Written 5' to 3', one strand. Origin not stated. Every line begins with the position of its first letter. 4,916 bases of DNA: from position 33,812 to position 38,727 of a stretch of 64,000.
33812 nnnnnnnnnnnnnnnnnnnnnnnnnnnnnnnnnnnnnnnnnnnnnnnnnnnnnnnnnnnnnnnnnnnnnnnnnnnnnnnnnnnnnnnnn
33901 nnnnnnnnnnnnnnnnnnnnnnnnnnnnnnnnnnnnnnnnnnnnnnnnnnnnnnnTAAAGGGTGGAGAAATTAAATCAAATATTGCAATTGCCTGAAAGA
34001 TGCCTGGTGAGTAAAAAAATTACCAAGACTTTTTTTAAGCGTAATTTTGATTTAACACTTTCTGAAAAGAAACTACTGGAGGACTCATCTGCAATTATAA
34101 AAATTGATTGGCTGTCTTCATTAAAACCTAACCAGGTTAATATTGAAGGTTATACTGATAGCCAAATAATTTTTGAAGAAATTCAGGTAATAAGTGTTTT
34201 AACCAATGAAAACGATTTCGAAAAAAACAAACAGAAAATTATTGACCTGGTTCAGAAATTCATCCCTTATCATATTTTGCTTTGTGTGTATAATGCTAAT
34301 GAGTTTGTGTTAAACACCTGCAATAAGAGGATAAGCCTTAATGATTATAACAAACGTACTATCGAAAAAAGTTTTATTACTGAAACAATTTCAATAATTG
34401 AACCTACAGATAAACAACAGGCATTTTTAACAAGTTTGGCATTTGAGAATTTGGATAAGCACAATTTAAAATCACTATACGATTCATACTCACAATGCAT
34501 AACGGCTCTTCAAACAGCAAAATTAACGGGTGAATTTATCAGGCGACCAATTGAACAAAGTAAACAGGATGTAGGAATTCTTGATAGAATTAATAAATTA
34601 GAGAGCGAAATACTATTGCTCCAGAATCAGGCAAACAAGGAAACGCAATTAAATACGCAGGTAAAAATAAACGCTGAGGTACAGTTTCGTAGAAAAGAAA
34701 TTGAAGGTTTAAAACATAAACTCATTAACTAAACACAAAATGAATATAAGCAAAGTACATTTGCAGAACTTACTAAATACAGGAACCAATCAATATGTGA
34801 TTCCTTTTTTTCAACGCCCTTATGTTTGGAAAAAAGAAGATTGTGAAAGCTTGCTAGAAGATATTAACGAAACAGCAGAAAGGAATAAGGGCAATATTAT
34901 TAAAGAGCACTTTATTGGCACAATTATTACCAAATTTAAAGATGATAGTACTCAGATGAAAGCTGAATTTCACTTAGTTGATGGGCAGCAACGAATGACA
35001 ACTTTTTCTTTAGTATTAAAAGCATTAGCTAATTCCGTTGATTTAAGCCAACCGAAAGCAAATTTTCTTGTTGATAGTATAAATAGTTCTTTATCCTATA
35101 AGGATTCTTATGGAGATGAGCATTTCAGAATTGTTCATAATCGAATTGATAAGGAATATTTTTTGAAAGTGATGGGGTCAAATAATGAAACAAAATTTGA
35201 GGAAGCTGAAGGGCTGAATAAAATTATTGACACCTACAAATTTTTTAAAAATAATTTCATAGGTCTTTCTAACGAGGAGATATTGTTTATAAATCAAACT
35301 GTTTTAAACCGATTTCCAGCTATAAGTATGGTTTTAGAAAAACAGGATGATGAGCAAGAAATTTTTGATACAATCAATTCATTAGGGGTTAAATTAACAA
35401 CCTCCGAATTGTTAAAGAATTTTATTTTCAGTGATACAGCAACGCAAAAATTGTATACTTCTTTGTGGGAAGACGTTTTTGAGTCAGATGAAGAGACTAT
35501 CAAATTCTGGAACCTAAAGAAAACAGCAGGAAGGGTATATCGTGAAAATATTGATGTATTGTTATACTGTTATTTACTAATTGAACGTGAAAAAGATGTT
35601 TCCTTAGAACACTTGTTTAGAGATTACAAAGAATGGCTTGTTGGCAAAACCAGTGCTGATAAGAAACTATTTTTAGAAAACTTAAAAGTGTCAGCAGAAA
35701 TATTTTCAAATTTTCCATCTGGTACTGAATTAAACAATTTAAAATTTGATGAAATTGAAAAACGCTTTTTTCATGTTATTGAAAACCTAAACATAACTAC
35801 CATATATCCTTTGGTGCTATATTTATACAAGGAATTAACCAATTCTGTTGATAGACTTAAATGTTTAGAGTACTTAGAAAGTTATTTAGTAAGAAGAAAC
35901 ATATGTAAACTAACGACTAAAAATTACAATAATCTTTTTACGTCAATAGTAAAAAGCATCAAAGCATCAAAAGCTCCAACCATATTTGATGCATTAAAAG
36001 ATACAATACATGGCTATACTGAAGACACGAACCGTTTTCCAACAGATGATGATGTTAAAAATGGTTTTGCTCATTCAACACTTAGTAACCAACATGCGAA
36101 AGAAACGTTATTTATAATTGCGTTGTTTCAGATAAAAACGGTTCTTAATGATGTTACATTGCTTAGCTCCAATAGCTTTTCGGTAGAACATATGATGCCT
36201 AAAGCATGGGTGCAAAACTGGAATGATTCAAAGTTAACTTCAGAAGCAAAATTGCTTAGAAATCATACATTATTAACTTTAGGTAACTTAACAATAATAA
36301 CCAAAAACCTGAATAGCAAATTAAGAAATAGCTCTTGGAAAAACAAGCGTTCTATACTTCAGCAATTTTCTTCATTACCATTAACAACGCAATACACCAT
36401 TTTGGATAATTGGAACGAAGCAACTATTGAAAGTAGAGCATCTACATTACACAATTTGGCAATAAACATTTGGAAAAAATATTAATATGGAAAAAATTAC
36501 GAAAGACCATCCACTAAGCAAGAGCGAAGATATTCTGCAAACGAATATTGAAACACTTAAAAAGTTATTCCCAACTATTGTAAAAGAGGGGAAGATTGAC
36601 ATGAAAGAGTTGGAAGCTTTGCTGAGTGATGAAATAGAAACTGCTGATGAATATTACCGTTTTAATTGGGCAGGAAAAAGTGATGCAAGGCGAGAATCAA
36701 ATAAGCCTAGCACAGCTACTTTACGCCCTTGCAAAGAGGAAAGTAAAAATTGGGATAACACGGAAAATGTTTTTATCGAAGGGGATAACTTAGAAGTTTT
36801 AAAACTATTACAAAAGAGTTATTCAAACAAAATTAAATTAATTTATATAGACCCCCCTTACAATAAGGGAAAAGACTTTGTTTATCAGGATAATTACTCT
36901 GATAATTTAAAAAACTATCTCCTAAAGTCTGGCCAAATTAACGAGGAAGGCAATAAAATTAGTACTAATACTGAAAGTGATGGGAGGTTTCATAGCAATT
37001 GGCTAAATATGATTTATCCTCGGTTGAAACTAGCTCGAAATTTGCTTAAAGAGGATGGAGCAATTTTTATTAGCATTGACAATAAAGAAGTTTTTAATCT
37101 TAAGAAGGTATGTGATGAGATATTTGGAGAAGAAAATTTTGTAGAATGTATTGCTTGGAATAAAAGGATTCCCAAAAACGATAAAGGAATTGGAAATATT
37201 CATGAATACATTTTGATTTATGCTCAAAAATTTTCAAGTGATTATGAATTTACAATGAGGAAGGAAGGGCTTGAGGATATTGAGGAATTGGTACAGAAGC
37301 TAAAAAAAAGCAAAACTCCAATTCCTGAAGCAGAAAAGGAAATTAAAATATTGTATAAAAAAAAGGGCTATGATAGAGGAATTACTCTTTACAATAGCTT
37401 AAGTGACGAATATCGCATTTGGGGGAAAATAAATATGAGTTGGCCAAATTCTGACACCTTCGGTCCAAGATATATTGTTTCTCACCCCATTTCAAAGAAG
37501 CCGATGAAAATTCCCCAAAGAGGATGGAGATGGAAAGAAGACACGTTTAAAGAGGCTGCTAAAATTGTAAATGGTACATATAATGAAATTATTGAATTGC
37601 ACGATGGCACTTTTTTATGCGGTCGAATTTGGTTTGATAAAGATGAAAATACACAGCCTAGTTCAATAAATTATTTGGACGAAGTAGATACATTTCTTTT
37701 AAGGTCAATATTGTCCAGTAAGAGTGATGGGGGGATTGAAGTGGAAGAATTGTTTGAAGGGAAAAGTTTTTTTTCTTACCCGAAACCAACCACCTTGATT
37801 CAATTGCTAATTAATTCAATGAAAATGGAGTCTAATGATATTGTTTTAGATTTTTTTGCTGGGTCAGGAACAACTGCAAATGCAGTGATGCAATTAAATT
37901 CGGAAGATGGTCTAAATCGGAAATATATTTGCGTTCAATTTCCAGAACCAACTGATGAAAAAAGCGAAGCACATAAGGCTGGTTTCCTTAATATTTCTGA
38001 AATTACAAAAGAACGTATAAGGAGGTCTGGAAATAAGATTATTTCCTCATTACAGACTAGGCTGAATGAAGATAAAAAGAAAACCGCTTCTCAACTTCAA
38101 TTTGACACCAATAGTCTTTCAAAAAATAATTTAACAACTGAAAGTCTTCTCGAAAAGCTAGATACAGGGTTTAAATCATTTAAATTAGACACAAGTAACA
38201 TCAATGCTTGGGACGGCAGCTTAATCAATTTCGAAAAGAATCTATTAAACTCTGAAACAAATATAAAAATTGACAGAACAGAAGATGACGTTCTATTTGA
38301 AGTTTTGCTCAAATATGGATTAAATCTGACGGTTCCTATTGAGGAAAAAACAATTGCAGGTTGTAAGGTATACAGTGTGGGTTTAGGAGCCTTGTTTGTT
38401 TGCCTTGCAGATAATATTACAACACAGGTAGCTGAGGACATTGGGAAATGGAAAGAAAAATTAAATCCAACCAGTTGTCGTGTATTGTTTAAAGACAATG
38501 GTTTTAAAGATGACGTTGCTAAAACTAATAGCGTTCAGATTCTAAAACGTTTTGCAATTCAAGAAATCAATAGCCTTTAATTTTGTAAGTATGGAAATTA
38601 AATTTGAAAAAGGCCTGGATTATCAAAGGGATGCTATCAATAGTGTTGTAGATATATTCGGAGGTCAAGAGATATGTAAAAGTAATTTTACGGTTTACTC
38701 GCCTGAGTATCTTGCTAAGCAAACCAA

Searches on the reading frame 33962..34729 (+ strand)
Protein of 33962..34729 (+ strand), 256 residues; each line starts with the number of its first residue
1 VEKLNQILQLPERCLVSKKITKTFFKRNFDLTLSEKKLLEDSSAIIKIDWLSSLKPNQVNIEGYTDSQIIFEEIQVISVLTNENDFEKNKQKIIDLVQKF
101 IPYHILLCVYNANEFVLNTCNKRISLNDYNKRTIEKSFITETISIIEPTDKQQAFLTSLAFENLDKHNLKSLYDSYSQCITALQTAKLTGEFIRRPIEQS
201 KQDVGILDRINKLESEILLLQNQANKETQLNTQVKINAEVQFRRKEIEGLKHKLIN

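Call 44: search_protein_families(library=pfam, proteins=[window:33962-34729:+], max_evalue=0.001)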
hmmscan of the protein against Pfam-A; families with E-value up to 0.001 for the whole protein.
window:33962-34729:+ (256 aa): 1 family
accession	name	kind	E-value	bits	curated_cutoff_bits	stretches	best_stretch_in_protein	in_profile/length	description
PF14335.11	DUF4391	-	3.7e-45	155.1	29.9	1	8-246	1-231/232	Domain of unknown function (DUF4391)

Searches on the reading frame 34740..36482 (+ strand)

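Call 44: search_protein_families(library=pfam, proteins=[window:34740-36482:+], max_evalue=0.001)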
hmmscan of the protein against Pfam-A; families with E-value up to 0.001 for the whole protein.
window:34740-36482:+ (581 aa): 2 families
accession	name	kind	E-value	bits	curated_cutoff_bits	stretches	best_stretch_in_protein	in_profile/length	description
PF03235.19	GmrSD_N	-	2.6e-36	126.1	33.2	1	8-230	1-199/199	GmrSD restriction endonuclease, N-terminal domain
PF07510.16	GmrSD_C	-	7.6e-19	68.4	23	1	434-571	2-136/138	GmrSD restriction endonucleases, C-terminal domain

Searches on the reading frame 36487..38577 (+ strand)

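Call 3: search_protein_families(library=pfam, proteins=[window:36487-38577:+], max_evalue=0.1)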
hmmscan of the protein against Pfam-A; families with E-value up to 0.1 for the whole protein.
window:36487-38577:+ (697 aa): 3 families
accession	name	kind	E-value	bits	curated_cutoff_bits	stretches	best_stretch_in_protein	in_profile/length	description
PF01555.25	N6_N4_Mtase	-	6.9e-34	118.2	26.7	1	116-473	1-205/221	DNA methylase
PF03602.21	Cons_hypoth95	-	0.00025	21.2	24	1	86-137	84-133/182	Conserved hypothetical protein 95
PF10640.14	MCEL_TPase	-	0.015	15.2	27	0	514-564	143-193/198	mRNA capping enzyme catalytic subunit, RNA triphosphatase domain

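Call 4: search_protein_families(library=padloc, proteins=[window:36487-38577:+], max_evalue=0.1)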
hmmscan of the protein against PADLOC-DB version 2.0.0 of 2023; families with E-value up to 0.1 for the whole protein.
window:36487-38577:+ (697 aa): 37 families (the best 25 are shown)
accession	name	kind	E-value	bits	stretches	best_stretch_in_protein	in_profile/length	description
PDLC03634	MTase_III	-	3.2e-203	675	1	9-696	5-620/621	Type III methyltransferase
PDLC03641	MTase_III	-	3.8e-115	383.9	1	30-627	38-582/657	Type III methyltransferase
PDLC03637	MTase_III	-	1.1e-95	319.3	2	17-249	47-265/513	Type III methyltransferase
PDLC03644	MTase_III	-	1.4e-76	256.4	1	59-490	4-386/542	Type III methyltransferase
PDLC03640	MTase_III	-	3.9e-47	159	1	90-496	40-442/654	Type III methyltransferase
PDLC03642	MTase_III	-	6.1e-47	158.5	3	360-483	270-395/528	Type III methyltransferase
PDLC03636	MTase_III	-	5.9e-44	148.8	3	164-250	88-176/575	Type III methyltransferase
PDLC03635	MTase_III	-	1.6e-41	140.8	2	169-482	265-557/708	Type III methyltransferase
PDLC03646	MTase_III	-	6.2e-40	134.9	2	169-489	518-828/1057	Type III methyltransferase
PDLC03639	MTase_III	-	2.3e-35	120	2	92-249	86-223/639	Type III methyltransferase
PDLC03354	MTase_II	-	5.5e-33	112.6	2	54-274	22-233/425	Type II methyltransferase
PDLC03643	MTase_III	-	1.8e-30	104.5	2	419-523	201-300/465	Type III methyltransferase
PDLC03638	MTase_III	-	1.4e-28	97.7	2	169-486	428-666/816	Type III methyltransferase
PDLC03278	MTase_II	-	2e-28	97.9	3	156-250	31-124/390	Type II methyltransferase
PDLC03300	MTase_II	-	1.4e-25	88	2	91-257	9-171/302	Type II methyltransferase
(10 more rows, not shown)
